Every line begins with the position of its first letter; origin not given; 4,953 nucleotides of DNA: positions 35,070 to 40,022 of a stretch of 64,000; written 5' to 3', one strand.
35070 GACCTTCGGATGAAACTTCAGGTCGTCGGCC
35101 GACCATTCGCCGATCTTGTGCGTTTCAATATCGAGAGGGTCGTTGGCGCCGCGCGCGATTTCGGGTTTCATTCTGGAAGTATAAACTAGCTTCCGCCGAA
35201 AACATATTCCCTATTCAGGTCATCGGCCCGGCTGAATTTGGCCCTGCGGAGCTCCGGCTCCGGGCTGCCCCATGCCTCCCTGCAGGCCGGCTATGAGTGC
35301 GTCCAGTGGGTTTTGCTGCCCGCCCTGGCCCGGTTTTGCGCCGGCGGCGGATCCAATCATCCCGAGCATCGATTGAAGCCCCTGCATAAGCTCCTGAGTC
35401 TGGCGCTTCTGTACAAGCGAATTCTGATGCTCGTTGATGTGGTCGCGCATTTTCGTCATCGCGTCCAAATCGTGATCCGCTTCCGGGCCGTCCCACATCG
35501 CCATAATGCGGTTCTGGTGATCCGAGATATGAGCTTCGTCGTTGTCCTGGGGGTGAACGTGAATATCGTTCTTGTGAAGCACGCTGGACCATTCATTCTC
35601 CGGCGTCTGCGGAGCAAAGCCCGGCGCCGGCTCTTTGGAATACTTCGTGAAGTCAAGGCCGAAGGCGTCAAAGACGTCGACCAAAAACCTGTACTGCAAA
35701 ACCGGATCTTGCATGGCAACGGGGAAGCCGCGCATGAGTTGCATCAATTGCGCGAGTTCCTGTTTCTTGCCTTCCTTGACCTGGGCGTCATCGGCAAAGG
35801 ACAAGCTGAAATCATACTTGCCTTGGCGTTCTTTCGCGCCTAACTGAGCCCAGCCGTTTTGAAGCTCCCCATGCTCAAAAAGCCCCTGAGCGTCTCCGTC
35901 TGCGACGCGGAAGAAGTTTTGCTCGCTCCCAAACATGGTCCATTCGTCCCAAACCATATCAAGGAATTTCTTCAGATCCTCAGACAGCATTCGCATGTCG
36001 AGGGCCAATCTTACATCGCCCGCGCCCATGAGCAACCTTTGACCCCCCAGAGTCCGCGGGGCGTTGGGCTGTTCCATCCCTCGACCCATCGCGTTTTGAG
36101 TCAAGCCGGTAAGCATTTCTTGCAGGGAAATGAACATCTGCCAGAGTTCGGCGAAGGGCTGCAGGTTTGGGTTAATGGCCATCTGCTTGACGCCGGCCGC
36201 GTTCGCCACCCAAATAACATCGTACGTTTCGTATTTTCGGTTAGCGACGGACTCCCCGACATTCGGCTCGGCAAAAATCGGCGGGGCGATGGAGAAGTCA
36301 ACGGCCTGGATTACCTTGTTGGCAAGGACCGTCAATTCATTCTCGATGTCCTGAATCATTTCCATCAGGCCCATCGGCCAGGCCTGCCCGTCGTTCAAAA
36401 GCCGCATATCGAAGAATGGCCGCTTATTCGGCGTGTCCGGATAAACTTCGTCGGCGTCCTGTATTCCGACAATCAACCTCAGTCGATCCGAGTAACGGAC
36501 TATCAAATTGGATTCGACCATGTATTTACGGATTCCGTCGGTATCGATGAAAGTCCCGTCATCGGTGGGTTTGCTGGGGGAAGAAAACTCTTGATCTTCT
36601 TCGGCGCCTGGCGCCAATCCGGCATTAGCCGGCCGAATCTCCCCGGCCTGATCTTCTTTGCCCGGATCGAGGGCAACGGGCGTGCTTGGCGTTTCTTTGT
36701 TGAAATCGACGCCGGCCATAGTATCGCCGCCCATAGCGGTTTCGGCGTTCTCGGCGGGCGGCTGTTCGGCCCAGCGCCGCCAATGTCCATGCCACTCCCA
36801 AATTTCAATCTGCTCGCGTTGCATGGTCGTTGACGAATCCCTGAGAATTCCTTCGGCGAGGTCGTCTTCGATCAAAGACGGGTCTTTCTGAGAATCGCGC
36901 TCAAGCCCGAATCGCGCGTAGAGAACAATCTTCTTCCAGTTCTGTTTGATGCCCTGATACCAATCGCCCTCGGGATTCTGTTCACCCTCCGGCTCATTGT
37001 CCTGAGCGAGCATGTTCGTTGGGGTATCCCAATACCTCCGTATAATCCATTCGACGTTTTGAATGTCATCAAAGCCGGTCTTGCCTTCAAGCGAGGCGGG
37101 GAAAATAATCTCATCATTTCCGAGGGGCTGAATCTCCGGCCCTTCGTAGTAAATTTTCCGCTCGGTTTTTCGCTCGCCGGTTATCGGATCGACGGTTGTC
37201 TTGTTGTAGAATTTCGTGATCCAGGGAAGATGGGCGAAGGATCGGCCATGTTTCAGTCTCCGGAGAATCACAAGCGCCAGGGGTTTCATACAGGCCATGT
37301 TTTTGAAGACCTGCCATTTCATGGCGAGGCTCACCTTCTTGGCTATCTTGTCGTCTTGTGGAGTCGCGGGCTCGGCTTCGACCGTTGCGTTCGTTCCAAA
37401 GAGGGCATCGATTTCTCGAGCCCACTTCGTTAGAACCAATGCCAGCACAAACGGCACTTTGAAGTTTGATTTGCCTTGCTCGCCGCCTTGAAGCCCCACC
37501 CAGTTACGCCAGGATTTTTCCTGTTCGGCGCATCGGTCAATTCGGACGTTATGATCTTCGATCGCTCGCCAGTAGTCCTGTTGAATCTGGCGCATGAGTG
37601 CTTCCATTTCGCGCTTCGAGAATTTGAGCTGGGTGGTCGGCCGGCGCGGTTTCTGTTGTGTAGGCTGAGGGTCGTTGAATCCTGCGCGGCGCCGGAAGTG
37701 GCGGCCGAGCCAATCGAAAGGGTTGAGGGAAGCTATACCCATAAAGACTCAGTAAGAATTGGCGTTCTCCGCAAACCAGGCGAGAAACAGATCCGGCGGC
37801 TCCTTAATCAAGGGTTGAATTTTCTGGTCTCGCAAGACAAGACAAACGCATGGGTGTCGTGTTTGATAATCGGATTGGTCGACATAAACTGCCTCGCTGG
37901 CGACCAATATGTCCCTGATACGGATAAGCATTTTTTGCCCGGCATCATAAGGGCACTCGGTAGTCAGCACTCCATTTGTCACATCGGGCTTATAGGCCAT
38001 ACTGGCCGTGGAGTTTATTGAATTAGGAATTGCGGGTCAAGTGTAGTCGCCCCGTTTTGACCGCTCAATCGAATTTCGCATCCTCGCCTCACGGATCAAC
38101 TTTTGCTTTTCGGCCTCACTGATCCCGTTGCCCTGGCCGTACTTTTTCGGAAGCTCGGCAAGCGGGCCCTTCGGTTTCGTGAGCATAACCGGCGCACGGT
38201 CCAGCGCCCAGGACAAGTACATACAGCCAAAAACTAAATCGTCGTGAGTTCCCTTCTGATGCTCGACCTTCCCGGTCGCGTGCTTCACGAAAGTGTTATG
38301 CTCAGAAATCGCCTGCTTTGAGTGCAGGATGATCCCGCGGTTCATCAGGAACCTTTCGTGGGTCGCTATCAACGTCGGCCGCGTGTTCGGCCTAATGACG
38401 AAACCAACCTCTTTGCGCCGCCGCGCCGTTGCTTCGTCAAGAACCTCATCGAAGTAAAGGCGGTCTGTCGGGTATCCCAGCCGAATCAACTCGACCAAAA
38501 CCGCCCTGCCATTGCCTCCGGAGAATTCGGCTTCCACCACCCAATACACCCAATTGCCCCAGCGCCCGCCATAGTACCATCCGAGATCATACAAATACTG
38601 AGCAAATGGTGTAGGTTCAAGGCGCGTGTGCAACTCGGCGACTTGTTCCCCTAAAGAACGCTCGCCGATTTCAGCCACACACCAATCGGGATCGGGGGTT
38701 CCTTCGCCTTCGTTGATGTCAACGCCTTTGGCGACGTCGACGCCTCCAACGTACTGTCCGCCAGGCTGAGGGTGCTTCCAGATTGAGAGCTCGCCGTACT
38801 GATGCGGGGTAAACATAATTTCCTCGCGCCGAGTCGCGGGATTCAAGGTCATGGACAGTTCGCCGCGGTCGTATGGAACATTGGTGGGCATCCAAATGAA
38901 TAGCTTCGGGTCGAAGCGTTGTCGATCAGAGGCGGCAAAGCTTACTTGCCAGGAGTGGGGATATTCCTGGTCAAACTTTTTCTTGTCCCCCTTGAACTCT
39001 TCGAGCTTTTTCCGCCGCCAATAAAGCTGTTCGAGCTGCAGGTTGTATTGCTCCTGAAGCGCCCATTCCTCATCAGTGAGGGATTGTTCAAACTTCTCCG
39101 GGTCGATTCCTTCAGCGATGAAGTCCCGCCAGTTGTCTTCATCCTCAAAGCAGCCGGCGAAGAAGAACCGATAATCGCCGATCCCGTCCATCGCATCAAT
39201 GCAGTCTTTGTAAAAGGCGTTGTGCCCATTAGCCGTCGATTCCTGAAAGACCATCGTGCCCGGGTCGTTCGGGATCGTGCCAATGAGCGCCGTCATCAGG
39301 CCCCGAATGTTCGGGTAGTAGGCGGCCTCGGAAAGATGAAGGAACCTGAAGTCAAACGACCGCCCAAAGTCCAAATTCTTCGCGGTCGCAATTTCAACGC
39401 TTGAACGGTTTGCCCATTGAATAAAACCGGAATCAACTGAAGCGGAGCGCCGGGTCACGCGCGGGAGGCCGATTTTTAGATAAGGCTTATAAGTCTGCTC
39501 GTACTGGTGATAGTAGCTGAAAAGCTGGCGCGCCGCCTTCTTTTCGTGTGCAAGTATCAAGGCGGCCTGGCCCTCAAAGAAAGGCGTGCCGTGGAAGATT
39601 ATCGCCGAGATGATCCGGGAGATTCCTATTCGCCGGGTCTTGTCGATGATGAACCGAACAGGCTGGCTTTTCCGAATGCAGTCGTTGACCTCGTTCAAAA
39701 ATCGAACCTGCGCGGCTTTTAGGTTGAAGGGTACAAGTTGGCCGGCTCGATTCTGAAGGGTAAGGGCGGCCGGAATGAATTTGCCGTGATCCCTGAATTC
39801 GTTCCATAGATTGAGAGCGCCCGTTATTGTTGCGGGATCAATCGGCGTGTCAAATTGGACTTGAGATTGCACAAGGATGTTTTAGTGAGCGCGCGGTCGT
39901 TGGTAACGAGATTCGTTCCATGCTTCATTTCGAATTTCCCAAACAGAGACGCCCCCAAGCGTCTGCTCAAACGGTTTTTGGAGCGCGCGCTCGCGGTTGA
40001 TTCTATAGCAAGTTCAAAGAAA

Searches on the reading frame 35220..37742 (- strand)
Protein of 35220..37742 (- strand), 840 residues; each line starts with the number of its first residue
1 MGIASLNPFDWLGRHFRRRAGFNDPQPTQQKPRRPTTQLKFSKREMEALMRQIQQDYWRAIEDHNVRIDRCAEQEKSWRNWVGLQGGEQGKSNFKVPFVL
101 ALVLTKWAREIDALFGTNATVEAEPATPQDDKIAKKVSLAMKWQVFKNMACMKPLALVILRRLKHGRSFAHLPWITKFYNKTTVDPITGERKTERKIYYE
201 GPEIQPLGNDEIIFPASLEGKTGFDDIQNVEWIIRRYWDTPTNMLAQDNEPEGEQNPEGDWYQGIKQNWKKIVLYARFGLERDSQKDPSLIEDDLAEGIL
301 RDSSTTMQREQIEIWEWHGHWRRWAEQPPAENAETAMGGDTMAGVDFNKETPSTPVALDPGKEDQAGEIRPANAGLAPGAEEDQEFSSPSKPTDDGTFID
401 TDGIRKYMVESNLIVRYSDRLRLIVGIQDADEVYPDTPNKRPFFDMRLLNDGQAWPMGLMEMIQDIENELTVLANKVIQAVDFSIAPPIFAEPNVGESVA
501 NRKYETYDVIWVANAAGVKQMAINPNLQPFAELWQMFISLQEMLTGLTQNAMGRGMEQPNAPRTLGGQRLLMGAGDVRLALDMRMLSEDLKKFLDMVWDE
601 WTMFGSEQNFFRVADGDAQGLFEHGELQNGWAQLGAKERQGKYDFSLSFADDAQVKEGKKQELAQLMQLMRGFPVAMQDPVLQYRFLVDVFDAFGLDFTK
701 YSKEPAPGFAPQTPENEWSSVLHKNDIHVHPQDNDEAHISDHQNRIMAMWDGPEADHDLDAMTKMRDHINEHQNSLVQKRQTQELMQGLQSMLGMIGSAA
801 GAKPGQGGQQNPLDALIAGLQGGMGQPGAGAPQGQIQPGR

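Call 54: search_protein_families(library=phrogs, proteins=[window:35220-37742:-], max_evalue=0.00001)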
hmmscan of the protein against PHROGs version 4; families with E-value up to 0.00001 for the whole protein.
window:35220-37742:- (840 aa): 1 family
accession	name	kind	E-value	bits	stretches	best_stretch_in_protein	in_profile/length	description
phrog_1216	-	head and packaging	3.2e-07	30.3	0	38-184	5-152/714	portal protein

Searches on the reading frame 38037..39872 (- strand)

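Call 54: search_protein_families(library=phrogs, proteins=[window:38037-39872:-], max_evalue=0.00001)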
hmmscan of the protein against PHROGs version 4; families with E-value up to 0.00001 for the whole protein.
window:38037-39872:- (611 aa): 4 families
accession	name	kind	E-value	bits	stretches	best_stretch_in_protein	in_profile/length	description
phrog_2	-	head and packaging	7e-23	82.3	1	44-561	260-596/807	terminase large subunit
phrog_38407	-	unknown function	1.8e-13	51.2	1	281-563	84-354/370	-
phrog_24361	-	head and packaging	3.4e-11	44.2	1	455-553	37-134/162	terminase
phrog_26724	-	unknown function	6.3e-06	26.9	0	39-218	23-187/192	-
